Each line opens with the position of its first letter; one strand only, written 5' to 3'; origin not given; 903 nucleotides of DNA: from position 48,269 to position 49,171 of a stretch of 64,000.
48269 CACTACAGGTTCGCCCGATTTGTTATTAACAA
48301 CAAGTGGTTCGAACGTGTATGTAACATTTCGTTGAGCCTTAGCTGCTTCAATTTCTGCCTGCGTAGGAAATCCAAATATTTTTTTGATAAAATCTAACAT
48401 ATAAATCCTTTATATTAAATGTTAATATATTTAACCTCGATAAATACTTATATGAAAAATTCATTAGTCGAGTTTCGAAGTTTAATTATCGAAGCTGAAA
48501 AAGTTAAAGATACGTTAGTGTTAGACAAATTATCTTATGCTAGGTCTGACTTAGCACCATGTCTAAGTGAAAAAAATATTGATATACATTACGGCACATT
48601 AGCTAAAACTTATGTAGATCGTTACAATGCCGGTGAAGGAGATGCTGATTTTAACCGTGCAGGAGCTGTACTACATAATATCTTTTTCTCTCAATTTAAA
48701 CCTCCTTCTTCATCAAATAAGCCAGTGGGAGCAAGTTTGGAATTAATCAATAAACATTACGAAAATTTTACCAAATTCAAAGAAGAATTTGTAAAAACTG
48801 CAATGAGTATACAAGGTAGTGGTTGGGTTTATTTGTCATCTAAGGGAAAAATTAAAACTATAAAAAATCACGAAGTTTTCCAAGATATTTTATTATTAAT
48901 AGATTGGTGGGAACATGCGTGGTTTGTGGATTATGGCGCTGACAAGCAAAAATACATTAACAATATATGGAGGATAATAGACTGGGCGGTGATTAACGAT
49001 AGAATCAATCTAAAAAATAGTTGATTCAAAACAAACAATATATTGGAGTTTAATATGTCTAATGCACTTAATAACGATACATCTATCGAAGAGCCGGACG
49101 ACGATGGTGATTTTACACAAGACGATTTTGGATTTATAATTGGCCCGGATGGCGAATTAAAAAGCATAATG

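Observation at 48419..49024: Phage-encoded Fe/Mn superoxide dismutase-like protein with all metal ligands intact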

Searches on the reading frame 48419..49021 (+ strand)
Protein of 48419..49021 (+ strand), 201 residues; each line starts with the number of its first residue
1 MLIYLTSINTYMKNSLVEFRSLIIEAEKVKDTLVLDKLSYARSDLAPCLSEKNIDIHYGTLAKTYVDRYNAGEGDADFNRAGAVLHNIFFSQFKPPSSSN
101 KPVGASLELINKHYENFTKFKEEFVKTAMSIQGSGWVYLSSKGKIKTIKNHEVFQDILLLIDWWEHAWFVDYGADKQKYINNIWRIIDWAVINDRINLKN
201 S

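Call 3: search_protein_families(library=pfam, proteins=[window:48419-49021:+], max_evalue=10)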
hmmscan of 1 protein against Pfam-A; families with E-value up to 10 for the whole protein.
window:48419-49021:+ (201 aa): 2 families
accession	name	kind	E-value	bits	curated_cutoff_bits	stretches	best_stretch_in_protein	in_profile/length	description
PF02777.23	Sod_Fe_C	-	6.8e-23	81.1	20.9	1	105-195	4-102/102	Iron/manganese superoxide dismutases, C-terminal domain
PF00081.27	Sod_Fe_N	-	3.6e-09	37.4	27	1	35-71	4-40/82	Iron/manganese superoxide dismutases, alpha-hairpin domain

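Call 4: search_protein_families(library=phrogs, proteins=[window:48419-49021:+], max_evalue=1)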
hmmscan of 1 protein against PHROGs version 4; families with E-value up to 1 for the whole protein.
window:48419-49021:+ (201 aa): 0 families

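Call 5: search_protein_families(library=ncbifam, proteins=[window:48419-49021:+], max_evalue=10)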
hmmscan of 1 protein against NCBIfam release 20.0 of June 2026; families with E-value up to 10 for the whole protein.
window:48419-49021:+ (201 aa): 3 families
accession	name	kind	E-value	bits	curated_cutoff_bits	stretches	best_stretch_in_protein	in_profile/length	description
NF007832.0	PRK10543.1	equivalog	1.1e-20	74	348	2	77-195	64-190/193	superoxide dismutase [Fe]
NF041312.1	Superox_dis_Halo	equivalog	1.2e-17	64.6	300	2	77-196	63-188/196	superoxide dismutase [Mn]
NF008177.0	PRK10925.1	equivalog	1.1e-11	44.9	363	2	80-197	76-203/206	superoxide dismutase [Mn]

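Call 6: search_solved_structures(query=window:48419-49021:+, max_evalue=1, show_alignments=3)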
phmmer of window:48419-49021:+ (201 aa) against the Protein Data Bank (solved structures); distinct sequences matched with E-value up to 1: 163 (the best 60 are shown).
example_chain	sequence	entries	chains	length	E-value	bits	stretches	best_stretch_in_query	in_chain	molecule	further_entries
8avm_A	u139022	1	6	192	1.4e-27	100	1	35-195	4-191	Superoxide dismutase [Fe]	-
8avl_A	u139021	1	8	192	4.1e-27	98.5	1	35-195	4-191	Superoxide dismutase [Fe]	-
1ues_A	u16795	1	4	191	6.7e-26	94.5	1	36-195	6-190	superoxide dismutase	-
1qnn_A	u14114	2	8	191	1.6e-25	93.2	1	36-195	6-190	SUPEROXIDE DISMUTASE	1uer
2cw2_A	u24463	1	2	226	5.9e-25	91.4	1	59-196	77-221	superoxide dismutase 1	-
1p7g_A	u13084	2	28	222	3.2e-22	82.5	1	74-196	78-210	Superoxide dismutase | Superoxide dismutase [Fe]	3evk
8w9z_G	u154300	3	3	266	1.3e-20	77.2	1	51-190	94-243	superoxide dismutase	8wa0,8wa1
8r5o_I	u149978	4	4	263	1.5e-20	77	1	60-192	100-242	PAP4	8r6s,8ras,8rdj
1dt0_A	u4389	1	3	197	1.8e-20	76.8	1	76-196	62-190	SUPEROXIDE DISMUTASE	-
3sdp_A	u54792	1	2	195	1.9e-20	76.7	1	76-193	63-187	IRON SUPEROXIDE DISMUTASE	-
1wb8_A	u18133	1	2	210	5.2e-20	75.3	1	77-193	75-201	SUPEROXIDE DISMUTASE [FE]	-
8xzv_M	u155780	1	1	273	6.2e-20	75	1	58-193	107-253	superoxide dismutase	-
8qma_G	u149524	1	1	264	1.2e-19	74.1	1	60-192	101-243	PAP4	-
9epc_I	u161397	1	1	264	1.7e-19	73.6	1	60-192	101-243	PAP4, FSD3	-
3ak1_A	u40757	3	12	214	1.9e-19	73.4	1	74-196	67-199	Superoxide dismutase [Mn/Fe]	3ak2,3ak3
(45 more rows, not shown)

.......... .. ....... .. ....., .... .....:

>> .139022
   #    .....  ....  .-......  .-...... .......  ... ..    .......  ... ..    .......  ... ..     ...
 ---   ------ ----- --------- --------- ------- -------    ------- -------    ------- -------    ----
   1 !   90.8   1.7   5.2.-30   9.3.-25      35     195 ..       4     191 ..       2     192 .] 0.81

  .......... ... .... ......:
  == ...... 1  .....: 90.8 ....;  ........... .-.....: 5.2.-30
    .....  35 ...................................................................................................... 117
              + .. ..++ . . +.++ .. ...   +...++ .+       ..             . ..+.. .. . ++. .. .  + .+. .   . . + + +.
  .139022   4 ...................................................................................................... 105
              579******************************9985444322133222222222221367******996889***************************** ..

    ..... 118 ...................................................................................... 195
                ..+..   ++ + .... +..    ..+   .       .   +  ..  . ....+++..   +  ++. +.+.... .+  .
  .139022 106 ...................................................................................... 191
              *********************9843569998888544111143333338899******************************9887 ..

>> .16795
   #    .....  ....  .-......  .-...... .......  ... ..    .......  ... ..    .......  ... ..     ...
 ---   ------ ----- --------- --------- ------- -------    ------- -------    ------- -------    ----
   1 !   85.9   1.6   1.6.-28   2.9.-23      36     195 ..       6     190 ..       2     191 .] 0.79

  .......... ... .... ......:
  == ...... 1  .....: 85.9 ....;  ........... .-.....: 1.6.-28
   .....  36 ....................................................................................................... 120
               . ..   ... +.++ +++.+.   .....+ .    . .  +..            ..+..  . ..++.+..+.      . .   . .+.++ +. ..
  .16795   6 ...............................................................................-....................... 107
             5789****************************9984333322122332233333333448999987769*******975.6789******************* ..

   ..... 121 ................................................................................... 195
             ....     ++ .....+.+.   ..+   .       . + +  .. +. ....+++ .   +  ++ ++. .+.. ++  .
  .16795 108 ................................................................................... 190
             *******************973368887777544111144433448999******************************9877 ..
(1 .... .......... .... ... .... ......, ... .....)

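Call 7: search_dna_similar(query=window:48419-49021:+, collection=phages, mode=protein, max_rows=40)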
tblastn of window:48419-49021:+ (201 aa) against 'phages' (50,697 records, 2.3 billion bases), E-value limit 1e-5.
Records with a match: 29; places in all: 29; records where one place covers at least 80% of the query: 25.
Best place of each record, by identity: <60% 29.
By first word of the organism name: Pseudomonas 11; Staphylococcus 4; Bacteriophage 3; Salmonella 3; Acinetobacter 2; Enterococcus 2; Vibrio 1; Listeria 1; Escherichia 1; Bacillus 1.
By host as written in the record: - 10; Pseudomonas aeruginosa PAO1 5; Staphylococcus aureus 4; Pseudomonas aeruginosa 3; Homo sapiens 2; Vibrio cyclitrophicus 1; Listeria monocytogenes 1; Escherichia coli O157:H7 ATCC 43895 1; and 2 more.
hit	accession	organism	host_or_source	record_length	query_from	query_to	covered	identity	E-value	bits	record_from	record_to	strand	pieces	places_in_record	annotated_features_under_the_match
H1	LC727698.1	Pseudomonas phage sp. 30-3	Pseudomonas aeruginosa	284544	12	189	89%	41.0%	2e-36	139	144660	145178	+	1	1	hypothetical protein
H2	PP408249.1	Pseudomonas phage vB_Pa-PAC2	Pseudomonas aeruginosa PAO1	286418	12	189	89%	41.0%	2e-36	139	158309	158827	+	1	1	hypothetical protein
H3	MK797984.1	Pseudomonas phage vB_PaeM_PA5oct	-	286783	12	189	89%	41.0%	2e-36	139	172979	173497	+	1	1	hypothetical protein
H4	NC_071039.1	Pseudomonas phage vB_PaeM_PA5oct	-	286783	12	189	89%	41.0%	2e-36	139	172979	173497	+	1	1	hypothetical protein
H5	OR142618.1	Pseudomonas phage Callisto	Pseudomonas aeruginosa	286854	12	189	89%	41.0%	2e-36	139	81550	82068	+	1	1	sodB: superoxide dismutase [Mn/Fe]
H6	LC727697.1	Pseudomonas phage sp. 30-2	Pseudomonas aeruginosa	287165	12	189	89%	41.0%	2e-36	139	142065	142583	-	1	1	hypothetical protein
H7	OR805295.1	Pseudomonas phage Paride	Pseudomonas aeruginosa PAO1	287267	12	189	89%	41.0%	2e-36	139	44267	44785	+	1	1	hypothetical protein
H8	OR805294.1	Pseudomonas phage Ettore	Pseudomonas aeruginosa PAO1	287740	12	189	89%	41.0%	2e-36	139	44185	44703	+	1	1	hypothetical protein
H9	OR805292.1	Pseudomonas phage Cassandra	Pseudomonas aeruginosa PAO1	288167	12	189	89%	41.0%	2e-36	139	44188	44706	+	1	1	hypothetical protein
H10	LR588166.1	Pseudomonas phage vB_PaeM_MIJ3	-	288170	12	189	89%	41.0%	2e-36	139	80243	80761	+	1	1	sodB: Superoxide dismutase [Mn/Fe]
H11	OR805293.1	Pseudomonas phage Deifobo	Pseudomonas aeruginosa PAO1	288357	12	189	89%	41.0%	2e-36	139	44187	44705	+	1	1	hypothetical protein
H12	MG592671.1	Vibrio phage 2.275.O._10N.286.54.E11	Vibrio cyclitrophicus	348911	40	200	80%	42.2%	7e-35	135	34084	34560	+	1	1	manganese/iron superoxide dismutase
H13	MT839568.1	Bacteriophage sp.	human fecal samples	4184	32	196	82%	34.2%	9e-26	108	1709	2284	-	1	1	record has no annotation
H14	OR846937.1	Listeria phage LM 4-11-1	Listeria monocytogenes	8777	32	196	82%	29.4%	1e-15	80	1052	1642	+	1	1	record has no annotation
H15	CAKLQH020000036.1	Acinetobacter phage MD-2021a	not known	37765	32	196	82%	28.9%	4e-15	78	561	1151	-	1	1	sodB: superoxide dismutase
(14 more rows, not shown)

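Call 14: find_homologous_proteins(query=window:48419-49021:+, max_evalue=0.00001)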
Query window:48419-49021:+ (201 aa): 3160 proteins with E <= 0.00001 among 3245 candidates; the best 120 are listed.
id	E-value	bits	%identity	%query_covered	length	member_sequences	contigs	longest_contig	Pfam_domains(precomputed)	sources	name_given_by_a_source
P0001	1.7e-119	415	91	100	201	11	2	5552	PF00081.28,PF02777.24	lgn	-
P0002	6.6e-108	377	87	95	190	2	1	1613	PF00081.28,PF02777.24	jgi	jgi:Fe-Mn family superoxide dismutase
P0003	8.3e-94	331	71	100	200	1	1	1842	PF00081.28,PF02777.24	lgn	-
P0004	5.9e-93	328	71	99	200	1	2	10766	PF00081.28,PF02777.24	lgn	-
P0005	1.9e-92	326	72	100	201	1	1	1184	PF00081.28,PF02777.24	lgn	-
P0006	1.7e-88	314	73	95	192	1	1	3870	PF00081.28,PF02777.24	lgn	-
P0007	1.6e-87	310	70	94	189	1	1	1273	PF00081.28,PF02777.24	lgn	-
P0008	2.1e-87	310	70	94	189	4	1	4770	PF00081.28,PF02777.24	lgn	-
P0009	3.0e-87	309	69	94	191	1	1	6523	PF00081.28,PF02777.24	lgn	-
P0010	4.0e-87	309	70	94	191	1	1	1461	PF00081.28,PF02777.24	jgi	jgi:Fe-Mn family superoxide dismutase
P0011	5.2e-87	309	70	94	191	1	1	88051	PF00081.28,PF02777.24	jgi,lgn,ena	jgi:Fe-Mn family superoxide dismutase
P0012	8.1e-87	308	72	95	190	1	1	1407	PF00081.28,PF02777.24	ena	-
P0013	9.0e-87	308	68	94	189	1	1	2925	PF00081.28,PF02777.24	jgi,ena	-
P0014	1.1e-86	308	69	93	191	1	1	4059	PF00081.28,PF02777.24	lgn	-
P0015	1.1e-86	308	69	94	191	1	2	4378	PF00081.28,PF02777.24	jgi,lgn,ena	jgi:Fe-Mn family superoxide dismutase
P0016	1.6e-86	307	70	95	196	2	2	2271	PF00081.28,PF02777.24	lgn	-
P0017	2.1e-86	307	69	94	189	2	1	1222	PF00081.28,PF02777.24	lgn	-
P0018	2.1e-86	307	70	93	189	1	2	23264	PF00081.28,PF02777.24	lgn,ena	-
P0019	4.1e-86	306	70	94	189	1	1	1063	PF00081.28,PF02777.24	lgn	-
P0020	4.9e-86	306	69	94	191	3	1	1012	PF00081.28,PF02777.24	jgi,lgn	jgi:Fe-Mn family superoxide dismutase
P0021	1.6e-85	304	67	94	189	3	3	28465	PF00081.28,PF02777.24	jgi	jgi:Fe-Mn family superoxide dismutase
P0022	4.5e-85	302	66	94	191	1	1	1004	PF00081.28,PF02777.24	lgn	-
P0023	3.3e-84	300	69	94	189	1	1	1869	PF00081.28,PF02777.24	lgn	-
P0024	1.7e-81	291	64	94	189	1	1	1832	PF00081.28,PF02777.24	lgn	-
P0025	4.5e-80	286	66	94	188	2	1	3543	PF00081.28,PF02777.24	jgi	jgi:Fe-Mn family superoxide dismutase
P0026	4.8e-80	286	65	95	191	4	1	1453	PF00081.28,PF02777.24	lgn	-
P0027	1.0e-79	285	66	93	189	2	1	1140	PF00081.28,PF02777.24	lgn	-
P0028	1.4e-79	284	64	95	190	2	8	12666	PF00081.28,PF02777.24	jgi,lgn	-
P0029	1.9e-79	284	66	94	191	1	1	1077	PF00081.28,PF02777.24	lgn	-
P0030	3.5e-79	283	65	93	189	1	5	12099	PF00081.28,PF02777.24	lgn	-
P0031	1.1e-78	282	62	100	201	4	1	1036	PF00081.28,PF02777.24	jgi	-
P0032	1.4e-78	281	65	98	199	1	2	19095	PF00081.28,PF02777.24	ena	-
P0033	1.5e-78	281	62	100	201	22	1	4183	PF00081.28,PF02777.24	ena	-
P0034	6.5e-78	279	63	100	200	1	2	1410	PF00081.28,PF02777.24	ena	-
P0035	1.1e-77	278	64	94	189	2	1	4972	PF00081.28,PF02777.24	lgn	-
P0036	1.3e-77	278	64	94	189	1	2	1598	PF00081.28,PF02777.24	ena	-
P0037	1.4e-77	278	63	95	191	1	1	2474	PF00081.28,PF02777.24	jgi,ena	-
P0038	1.5e-77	278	63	100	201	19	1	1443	PF00081.28,PF02777.24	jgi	-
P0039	2.0e-77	277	63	100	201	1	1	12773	PF00081.28,PF02777.24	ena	-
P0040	2.0e-77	277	62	99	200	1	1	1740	PF00081.28,PF02777.24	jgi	-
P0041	2.5e-77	277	63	100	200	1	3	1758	PF00081.28,PF02777.24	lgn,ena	-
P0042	2.8e-77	277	66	93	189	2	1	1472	PF00081.28,PF02777.24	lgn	-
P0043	3.3e-77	277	65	94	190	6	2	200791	PF00081.28,PF02777.24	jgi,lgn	jgi:Fe-Mn family superoxide dismutase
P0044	3.7e-77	277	65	93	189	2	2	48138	PF00081.28,PF02777.24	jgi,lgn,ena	jgi:Fe-Mn family superoxide dismutase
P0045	5.2e-77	276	65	94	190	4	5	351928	PF00081.28,PF02777.24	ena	-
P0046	5.7e-77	276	65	94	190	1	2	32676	PF00081.28,PF02777.24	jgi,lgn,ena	jgi:Fe-Mn family superoxide dismutase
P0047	7.4e-77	276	65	94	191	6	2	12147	PF00081.28,PF02777.24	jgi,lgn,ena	jgi:Fe-Mn family superoxide dismutase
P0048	9.4e-77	275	65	94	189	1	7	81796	PF00081.28,PF02777.24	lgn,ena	-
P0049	1.1e-76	275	63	99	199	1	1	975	PF00081.28,PF02777.24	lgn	-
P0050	1.3e-76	275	64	94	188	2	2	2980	PF00081.28,PF02777.24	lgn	-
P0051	1.4e-76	275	62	100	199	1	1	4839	PF00081.28,PF02777.24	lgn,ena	-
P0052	1.5e-76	275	66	93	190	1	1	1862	PF00081.28,PF02777.24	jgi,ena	jgi:Fe-Mn family superoxide dismutase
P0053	1.8e-76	274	64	92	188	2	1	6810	PF00081.28,PF02777.24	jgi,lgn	jgi:Fe-Mn family superoxide dismutase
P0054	1.8e-76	274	63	94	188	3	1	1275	PF00081.28,PF02777.24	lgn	-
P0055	1.9e-76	274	62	93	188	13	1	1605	PF00081.28,PF02777.24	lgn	-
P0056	2.4e-76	274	66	93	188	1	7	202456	PF00081.28,PF02777.24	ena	-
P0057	3.1e-76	274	62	100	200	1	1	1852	PF00081.28,PF02777.24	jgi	jgi:Fe-Mn family superoxide dismutase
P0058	3.1e-76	274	63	93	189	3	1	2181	PF00081.28,PF02777.24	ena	-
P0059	4.6e-76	273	63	94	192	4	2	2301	PF00081.28,PF02777.24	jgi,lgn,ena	jgi:Fe-Mn family superoxide dismutase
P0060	4.9e-76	273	64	94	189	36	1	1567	PF00081.28,PF02777.24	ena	-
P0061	5.6e-76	273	66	93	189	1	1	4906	PF00081.28,PF02777.24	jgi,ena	jgi:Fe-Mn family superoxide dismutase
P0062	5.9e-76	273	63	94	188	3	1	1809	PF00081.28,PF02777.24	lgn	-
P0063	6.0e-76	273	62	94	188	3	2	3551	PF00081.28,PF02777.24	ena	-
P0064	6.1e-76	273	63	94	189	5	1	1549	PF00081.28,PF02777.24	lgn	-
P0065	1.2e-75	272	63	94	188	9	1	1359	PF00081.28,PF02777.24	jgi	jgi:Fe-Mn family superoxide dismutase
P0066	1.2e-75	272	65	95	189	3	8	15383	PF00081.28,PF02777.24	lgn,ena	-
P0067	1.4e-75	271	65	95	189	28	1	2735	PF00081.28,PF02777.24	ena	-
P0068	1.7e-75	271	62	94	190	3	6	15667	PF00081.28,PF02777.24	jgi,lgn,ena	-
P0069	2.0e-75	271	64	94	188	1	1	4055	PF00081.28,PF02777.24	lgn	-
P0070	3.0e-75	270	64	94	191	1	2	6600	PF00081.28,PF02777.24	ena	-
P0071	3.4e-75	270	64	92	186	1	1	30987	PF00081.28,PF02777.24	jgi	jgi:Fe-Mn family superoxide dismutase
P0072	3.8e-75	270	62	93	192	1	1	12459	PF00081.28,PF02777.24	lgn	-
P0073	3.9e-75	270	64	95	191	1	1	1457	PF00081.28,PF02777.24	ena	-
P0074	4.0e-75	270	63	94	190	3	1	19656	PF00081.28,PF02777.24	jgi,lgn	jgi:Fe-Mn family superoxide dismutase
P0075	4.5e-75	270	61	93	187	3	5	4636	PF00081.28,PF02777.24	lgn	-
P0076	5.1e-75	270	63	94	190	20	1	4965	PF00081.28,PF02777.24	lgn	-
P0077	7.2e-75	269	63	95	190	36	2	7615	PF00081.28,PF02777.24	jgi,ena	jgi:Fe-Mn family superoxide dismutase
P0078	7.2e-75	269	60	96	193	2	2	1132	PF00081.28,PF02777.24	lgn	-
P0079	1.1e-74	268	60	94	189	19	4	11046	PF00081.28,PF02777.24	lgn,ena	-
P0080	1.2e-74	268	62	94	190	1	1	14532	PF00081.28,PF02777.24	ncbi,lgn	-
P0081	2.0e-74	268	62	94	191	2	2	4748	PF00081.28,PF02777.24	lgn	-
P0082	2.0e-74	268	61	93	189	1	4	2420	PF00081.28,PF02777.24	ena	-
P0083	2.4e-74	267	61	93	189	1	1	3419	PF00081.28,PF02777.24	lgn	-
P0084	2.6e-74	267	59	95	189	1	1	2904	PF00081.28,PF02777.24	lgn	-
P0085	2.6e-74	267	65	95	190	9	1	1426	PF00081.28,PF02777.24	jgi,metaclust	metaclust:\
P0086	3.2e-74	267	63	93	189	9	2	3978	PF00081.28,PF02777.24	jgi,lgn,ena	jgi:Fe-Mn family superoxide dismutase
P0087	4.1e-74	267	61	94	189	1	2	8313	PF00081.28,PF02777.24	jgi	jgi:superoxide dismutase, Fe-Mn family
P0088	5.1e-74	266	63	93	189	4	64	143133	PF00081.28,PF02777.24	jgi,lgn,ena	jgi:Fe-Mn family superoxide dismutase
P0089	5.5e-74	266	63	94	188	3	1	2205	PF00081.28,PF02777.24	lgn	-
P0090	5.8e-74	266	62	94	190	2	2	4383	PF00081.28,PF02777.24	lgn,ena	-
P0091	6.2e-74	266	61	95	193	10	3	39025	PF00081.28,PF02777.24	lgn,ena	-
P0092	6.3e-74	266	64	95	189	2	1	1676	PF00081.28,PF02777.24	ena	-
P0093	1.2e-73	265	64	95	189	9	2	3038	PF00081.28,PF02777.24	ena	-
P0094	2.1e-73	264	62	94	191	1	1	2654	PF00081.28,PF02777.24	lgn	-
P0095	2.3e-73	264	62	94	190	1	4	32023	PF00081.28,PF02777.24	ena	-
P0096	3.1e-73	264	60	93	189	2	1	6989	PF00081.28,PF02777.24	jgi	jgi:Fe-Mn family superoxide dismutase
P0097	4.2e-73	263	60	94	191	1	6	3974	PF00081.28,PF02777.24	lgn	-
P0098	4.2e-73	263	68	80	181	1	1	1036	PF00081.28,PF02777.24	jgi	-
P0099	4.4e-73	263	60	95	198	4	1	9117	PF00081.28,PF02777.24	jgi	jgi:Fe-Mn family superoxide dismutase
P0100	4.5e-73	263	62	93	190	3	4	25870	PF00081.28,PF02777.24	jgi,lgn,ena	jgi:Fe-Mn family superoxide dismutase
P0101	4.6e-73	263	61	95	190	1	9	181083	PF00081.28,PF02777.24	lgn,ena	-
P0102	4.8e-73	263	63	93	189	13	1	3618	PF00081.28,PF02777.24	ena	-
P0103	4.9e-73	263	61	94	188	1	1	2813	PF00081.28,PF02777.24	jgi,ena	jgi:Fe-Mn family superoxide dismutase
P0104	5.0e-73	263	59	93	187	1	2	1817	PF00081.28,PF02777.24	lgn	-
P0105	7.6e-73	262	63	94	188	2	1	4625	PF00081.28,PF02777.24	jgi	jgi:Fe-Mn family superoxide dismutase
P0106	7.9e-73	262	62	95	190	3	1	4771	PF00081.28,PF02777.24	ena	-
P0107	1.3e-72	262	61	92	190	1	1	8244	PF00081.28,PF02777.24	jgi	jgi:Fe-Mn family superoxide dismutase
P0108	1.4e-72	262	62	93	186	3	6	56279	PF00081.28,PF02777.24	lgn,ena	-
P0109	2.0e-72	261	62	92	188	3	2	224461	PF00081.28,PF02777.24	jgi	jgi:superoxide dismutase, Fe-Mn family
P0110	2.6e-72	261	61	93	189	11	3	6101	PF00081.28,PF02777.24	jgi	-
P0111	3.1e-72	260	63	94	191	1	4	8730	PF00081.28,PF02777.24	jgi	-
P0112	3.4e-72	260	61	94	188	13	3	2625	PF00081.28,PF02777.24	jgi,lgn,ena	jgi:Fe-Mn family superoxide dismutase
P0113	3.8e-72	260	62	89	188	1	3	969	PF00081.28,PF02777.24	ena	-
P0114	4.4e-72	260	62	94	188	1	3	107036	PF00081.28,PF02777.24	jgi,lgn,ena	-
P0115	4.5e-72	260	61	94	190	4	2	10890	PF00081.28,PF02777.24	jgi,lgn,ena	jgi:Fe-Mn family superoxide dismutase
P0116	4.8e-72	260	62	92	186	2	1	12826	PF00081.28,PF02777.24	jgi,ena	jgi:Fe-Mn family superoxide dismutase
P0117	5.7e-72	260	60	94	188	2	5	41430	PF00081.28,PF02777.24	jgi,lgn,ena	jgi:Fe-Mn family superoxide dismutase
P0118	8.4e-72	259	59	94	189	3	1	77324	PF00081.28,PF02777.24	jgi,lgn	jgi:Fe-Mn family superoxide dismutase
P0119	1.2e-71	259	61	90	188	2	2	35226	PF00081.28,PF02777.24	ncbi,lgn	-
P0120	1.3e-71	258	60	94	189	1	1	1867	PF00081.28,PF02777.24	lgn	-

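Call 18: find_encoding_contigs(protein=P0045, flank=10000, max_places=3)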
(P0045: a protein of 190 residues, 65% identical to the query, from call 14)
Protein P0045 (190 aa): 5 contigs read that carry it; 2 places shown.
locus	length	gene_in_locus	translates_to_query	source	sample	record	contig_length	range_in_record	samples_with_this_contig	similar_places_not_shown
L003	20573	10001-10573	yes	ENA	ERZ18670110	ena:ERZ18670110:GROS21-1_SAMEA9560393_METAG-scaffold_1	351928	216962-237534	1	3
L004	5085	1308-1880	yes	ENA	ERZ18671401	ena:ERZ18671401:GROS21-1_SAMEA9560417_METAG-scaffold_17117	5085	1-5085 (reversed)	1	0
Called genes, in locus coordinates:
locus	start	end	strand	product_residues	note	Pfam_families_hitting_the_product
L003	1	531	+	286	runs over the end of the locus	-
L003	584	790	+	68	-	-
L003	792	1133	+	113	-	-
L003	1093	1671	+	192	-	-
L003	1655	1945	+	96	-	-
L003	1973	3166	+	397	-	-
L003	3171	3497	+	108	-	-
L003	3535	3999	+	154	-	-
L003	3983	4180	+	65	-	-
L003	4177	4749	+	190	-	-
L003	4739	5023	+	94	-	-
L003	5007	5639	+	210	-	-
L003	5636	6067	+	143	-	-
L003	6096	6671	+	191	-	PF00574:CLP_protease, PF25145:NfeD1b_N (weak)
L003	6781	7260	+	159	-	PF01242:PTPS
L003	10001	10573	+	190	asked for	PF00081:Sod_Fe_N, PF02777:Sod_Fe_C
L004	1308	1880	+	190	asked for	PF00081:Sod_Fe_N, PF02777:Sod_Fe_C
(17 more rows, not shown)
